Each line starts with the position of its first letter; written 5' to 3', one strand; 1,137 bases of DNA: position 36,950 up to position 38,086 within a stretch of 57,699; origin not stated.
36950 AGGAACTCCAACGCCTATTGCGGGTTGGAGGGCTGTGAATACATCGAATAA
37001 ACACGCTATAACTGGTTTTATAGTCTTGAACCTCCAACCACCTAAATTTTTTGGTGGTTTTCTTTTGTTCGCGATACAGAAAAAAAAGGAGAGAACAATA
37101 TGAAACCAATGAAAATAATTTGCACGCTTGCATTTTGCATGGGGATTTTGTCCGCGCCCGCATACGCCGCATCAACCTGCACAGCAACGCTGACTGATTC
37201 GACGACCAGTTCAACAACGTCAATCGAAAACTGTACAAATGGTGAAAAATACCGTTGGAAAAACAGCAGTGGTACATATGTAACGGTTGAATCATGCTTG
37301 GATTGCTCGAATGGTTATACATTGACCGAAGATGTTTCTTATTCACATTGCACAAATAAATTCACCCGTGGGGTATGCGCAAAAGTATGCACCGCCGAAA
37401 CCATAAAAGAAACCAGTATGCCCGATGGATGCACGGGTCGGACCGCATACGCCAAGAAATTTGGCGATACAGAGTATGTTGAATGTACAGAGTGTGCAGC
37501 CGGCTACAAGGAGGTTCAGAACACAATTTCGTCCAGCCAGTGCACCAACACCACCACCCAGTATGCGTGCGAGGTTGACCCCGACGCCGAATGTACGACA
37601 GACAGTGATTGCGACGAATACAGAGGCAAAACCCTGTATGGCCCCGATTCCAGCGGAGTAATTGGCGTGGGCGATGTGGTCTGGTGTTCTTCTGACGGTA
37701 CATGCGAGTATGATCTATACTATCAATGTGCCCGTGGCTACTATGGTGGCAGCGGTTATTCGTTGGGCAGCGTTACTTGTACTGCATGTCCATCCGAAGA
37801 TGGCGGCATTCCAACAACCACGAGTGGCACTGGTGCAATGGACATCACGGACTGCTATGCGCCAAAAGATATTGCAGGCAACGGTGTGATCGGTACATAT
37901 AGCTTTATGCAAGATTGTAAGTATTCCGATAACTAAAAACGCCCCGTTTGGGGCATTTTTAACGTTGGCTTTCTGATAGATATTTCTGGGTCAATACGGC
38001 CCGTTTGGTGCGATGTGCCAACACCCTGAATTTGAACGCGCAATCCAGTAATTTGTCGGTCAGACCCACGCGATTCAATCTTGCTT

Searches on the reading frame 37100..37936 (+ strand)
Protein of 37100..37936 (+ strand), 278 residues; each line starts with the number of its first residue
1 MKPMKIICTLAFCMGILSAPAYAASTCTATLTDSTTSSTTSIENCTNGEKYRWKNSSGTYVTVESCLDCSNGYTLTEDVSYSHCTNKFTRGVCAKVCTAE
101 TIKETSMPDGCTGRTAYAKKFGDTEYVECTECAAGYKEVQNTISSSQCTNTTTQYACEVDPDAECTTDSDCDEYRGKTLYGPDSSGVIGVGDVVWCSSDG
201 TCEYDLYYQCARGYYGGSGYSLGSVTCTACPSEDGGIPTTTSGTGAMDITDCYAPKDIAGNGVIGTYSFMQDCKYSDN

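Call 13: find_encoding_contigs(protein=window:37100-37936:+, flank=3000, max_places=6)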
Protein window:37100-37936:+ (278 aa): 2 contigs read that carry it; 1 place shown.
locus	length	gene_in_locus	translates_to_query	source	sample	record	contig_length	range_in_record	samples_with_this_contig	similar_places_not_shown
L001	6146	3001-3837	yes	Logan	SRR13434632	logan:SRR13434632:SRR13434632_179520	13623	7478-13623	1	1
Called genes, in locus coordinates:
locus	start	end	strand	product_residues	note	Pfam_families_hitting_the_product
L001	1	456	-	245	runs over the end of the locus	PF01636:APH (weak)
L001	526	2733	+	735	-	PF17764:PriA_3primeBD (weak), PF00270:DEAD, PF04851:ResIII, PF00271:Helicase_C (faint), PF18319:Zn_ribbon_PriA, PF18074:PriA_C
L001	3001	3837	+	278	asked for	-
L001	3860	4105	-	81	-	-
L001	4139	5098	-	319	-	PF00437:T2SSE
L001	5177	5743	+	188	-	-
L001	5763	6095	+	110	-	PF00254:FKBP_C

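Call 19: search_protein_families(library=pfam, proteins=[window:37100-37936:+], max_evalue=0.01)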
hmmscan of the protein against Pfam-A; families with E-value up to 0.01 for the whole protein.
window:37100-37936:+ (278 aa): 0 families
